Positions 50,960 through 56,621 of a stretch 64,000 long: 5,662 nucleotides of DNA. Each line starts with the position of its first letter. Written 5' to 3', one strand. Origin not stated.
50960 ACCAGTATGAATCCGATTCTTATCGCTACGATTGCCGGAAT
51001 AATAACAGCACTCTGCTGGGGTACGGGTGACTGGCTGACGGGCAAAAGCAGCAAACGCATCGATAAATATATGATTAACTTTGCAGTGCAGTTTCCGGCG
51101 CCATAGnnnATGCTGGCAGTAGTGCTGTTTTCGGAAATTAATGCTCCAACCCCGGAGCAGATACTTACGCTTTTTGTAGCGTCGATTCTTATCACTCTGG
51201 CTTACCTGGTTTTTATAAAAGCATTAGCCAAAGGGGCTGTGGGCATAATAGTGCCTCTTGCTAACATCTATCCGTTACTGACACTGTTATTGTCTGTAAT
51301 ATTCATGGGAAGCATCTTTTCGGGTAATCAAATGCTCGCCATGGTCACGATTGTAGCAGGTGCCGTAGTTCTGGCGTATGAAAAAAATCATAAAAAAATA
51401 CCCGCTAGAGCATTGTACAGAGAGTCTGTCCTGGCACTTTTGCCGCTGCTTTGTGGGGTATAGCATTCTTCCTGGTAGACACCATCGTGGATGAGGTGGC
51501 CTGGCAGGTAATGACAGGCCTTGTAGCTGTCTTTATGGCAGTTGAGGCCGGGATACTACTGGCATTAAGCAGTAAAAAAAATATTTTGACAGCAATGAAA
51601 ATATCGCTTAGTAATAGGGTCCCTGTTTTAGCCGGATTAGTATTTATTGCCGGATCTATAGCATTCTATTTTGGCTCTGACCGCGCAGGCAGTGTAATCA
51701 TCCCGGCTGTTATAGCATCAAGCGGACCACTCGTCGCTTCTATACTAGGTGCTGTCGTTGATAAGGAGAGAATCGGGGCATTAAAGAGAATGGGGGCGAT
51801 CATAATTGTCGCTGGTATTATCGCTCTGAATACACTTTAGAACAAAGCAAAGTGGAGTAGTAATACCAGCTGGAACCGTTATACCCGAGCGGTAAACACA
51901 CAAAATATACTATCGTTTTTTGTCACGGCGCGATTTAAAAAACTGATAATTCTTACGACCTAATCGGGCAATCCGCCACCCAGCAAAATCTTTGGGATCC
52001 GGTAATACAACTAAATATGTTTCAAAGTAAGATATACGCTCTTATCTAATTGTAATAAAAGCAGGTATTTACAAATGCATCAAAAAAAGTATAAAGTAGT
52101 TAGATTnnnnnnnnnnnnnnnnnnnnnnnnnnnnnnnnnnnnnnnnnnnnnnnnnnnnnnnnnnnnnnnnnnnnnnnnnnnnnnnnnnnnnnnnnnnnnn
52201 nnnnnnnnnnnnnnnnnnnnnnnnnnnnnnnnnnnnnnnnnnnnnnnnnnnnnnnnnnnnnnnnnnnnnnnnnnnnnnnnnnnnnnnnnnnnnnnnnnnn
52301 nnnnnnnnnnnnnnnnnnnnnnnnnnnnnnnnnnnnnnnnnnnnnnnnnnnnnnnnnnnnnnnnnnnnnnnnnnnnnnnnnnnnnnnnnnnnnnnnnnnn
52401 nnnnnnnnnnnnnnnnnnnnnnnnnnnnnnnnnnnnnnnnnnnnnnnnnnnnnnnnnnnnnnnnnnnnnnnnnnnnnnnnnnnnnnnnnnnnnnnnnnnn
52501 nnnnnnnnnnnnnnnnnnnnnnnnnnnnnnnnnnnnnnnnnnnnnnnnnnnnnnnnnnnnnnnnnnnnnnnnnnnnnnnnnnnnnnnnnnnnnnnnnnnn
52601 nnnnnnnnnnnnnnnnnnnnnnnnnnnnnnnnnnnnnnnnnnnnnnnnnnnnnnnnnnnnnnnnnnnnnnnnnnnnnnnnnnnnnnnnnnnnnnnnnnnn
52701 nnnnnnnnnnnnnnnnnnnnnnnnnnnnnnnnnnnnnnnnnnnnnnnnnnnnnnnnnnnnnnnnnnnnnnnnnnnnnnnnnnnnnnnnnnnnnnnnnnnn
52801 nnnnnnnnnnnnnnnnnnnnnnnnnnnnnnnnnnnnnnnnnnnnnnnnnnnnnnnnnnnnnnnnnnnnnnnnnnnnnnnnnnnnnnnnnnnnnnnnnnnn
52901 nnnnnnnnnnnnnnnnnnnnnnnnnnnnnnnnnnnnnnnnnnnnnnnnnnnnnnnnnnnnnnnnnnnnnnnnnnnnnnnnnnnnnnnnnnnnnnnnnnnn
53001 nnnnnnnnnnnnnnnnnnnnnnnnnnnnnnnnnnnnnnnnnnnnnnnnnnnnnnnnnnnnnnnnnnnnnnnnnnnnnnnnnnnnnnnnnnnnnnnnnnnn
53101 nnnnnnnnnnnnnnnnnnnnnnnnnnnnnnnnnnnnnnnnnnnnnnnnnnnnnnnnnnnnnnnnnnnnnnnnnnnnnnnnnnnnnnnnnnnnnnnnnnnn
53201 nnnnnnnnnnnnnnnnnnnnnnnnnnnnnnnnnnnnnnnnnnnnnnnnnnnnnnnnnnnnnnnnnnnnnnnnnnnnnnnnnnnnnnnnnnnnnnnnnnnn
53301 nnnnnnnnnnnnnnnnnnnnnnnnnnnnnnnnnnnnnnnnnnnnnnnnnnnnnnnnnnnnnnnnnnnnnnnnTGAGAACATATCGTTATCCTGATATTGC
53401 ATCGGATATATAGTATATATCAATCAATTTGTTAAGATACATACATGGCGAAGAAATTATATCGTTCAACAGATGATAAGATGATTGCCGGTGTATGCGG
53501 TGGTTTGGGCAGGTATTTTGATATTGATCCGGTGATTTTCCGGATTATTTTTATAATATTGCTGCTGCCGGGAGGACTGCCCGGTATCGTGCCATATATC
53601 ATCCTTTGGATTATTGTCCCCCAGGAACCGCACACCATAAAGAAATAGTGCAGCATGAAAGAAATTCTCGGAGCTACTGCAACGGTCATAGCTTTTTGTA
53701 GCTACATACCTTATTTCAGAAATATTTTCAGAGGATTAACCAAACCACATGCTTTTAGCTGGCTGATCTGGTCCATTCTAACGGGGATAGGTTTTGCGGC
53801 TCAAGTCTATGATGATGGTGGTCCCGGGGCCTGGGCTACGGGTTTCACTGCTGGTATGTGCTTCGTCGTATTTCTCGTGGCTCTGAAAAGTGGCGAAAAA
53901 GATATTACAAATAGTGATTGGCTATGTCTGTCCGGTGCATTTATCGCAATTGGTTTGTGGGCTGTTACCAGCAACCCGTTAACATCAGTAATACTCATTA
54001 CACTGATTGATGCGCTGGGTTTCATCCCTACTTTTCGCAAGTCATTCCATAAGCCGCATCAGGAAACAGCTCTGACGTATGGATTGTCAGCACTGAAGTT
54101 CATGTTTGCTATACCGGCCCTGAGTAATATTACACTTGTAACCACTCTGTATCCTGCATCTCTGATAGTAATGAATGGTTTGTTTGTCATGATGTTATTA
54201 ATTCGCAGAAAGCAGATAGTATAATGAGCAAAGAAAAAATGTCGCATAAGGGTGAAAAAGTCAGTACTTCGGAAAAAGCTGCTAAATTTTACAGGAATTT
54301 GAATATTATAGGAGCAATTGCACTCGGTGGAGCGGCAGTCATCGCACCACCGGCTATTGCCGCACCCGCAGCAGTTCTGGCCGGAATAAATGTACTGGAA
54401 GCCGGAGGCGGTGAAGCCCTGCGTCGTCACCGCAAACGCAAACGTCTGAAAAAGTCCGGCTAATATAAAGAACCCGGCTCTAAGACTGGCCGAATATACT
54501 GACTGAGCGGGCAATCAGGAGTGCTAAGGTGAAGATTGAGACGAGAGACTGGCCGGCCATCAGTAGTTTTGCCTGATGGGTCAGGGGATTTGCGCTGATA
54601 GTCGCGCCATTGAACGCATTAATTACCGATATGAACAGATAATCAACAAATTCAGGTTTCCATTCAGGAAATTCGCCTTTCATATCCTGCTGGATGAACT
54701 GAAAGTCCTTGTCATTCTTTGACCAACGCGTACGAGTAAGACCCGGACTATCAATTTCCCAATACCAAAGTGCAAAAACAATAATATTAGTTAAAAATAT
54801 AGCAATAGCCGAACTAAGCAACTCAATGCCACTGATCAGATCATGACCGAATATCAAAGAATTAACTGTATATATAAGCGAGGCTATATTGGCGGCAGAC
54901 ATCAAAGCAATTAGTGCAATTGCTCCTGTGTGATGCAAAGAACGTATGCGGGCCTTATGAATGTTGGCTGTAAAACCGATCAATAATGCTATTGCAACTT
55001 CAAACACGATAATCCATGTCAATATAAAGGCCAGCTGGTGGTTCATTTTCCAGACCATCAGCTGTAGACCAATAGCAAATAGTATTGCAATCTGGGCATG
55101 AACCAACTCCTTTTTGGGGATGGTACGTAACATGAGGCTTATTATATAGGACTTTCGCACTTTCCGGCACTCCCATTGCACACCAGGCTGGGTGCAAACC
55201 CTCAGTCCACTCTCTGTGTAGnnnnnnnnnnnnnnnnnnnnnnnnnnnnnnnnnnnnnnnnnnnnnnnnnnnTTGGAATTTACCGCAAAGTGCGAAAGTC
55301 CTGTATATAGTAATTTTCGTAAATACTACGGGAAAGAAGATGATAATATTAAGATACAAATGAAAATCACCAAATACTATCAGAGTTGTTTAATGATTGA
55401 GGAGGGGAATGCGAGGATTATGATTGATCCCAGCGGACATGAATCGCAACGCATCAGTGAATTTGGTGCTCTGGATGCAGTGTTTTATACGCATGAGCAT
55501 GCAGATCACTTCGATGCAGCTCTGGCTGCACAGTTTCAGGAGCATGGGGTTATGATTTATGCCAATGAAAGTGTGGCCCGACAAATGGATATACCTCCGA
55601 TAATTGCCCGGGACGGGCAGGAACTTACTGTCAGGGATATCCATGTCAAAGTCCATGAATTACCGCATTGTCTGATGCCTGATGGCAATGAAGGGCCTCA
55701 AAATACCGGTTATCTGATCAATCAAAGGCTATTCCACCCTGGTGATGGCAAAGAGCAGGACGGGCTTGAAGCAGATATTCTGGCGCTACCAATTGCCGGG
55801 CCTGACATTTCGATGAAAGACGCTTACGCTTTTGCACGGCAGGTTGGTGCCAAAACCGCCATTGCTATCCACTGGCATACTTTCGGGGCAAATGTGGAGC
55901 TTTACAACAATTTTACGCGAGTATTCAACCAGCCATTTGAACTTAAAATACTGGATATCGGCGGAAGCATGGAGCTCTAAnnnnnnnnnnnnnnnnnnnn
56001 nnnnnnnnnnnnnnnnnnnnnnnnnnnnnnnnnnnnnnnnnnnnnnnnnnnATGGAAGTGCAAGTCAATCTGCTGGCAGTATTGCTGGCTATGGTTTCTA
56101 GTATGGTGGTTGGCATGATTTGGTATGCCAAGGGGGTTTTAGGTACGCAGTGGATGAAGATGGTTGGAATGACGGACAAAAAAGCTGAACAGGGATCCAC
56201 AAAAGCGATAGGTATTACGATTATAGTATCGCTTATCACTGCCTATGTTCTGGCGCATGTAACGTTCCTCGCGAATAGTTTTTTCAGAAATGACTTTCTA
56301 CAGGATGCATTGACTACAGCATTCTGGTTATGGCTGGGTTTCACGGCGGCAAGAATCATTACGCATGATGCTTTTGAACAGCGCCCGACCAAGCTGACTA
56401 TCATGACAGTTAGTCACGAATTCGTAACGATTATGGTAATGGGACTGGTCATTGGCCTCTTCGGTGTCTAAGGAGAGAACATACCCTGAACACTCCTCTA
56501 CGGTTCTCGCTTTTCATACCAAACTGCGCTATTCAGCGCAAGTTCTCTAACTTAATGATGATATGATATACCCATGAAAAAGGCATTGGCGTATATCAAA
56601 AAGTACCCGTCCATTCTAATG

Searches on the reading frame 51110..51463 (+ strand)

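Call 18: search_protein_families(library=pfam, proteins=[window:51110-51463:+], max_evalue=0.01)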
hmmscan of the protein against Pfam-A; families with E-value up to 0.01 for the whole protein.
window:51110-51463:+ (117 aa): 2 families
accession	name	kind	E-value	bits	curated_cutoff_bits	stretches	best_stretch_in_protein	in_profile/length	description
PF00892.27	EamA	-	4.8e-10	40.3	28.2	1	1-89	45-134/135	EamA-like transporter family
PF14715.11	FixP_N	-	0.0033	17.5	24.9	1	8-39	13-44/48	N-terminal domain of cytochrome oxidase-cbb3, FixP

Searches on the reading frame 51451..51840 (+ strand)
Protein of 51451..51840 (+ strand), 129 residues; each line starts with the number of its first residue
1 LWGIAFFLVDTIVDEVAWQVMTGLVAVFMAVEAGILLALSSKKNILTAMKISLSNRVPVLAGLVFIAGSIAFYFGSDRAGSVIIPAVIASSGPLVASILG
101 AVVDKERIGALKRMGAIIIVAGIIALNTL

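Call 18: search_protein_families(library=pfam, proteins=[window:51451-51840:+], max_evalue=0.01)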
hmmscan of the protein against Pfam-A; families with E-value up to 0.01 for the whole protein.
window:51451-51840:+ (129 aa): 1 family
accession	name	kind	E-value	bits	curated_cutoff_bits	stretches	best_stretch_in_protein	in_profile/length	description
PF00892.27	EamA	-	1.3e-06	29.2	28.2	1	1-127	13-134/135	EamA-like transporter family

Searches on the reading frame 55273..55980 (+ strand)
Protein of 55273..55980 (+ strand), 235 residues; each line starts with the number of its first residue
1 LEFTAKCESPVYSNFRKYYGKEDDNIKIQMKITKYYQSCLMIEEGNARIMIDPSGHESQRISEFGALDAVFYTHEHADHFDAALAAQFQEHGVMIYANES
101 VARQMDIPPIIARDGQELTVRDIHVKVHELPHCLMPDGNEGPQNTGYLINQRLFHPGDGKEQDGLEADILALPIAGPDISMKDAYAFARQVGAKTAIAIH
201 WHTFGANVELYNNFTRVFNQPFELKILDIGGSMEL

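Call 59: search_protein_families(library=pfam, proteins=[window:55273-55980:+], max_evalue=0.001)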
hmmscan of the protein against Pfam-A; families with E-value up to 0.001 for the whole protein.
window:55273-55980:+ (235 aa): 3 families
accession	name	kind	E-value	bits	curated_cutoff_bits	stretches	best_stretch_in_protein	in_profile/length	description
PF13483.12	Lactamase_B_3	-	6.3e-16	59.2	24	1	31-200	1-160/160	Beta-lactamase superfamily domain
PF12706.13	Lactamase_B_2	-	1.8e-11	44.4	27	1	48-201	2-200/200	Beta-lactamase superfamily domain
PF00753.33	Lactamase_B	-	5.6e-05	23.6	22.7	1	35-80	4-57/196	Metallo-beta-lactamase superfamily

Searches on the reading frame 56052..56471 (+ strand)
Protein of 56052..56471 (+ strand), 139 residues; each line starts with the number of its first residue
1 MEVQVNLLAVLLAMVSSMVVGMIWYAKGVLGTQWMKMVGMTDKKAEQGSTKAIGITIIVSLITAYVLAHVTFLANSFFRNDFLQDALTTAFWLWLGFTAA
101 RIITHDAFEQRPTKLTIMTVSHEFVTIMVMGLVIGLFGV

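Call 59: search_protein_families(library=pfam, proteins=[window:56052-56471:+], max_evalue=0.001)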
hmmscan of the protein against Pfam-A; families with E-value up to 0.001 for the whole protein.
window:56052-56471:+ (139 aa): 1 family
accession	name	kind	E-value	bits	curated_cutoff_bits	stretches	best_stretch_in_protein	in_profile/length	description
PF08570.15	DUF1761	-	4.8e-29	101.6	31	1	8-135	1-123/123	Protein of unknown function (DUF1761)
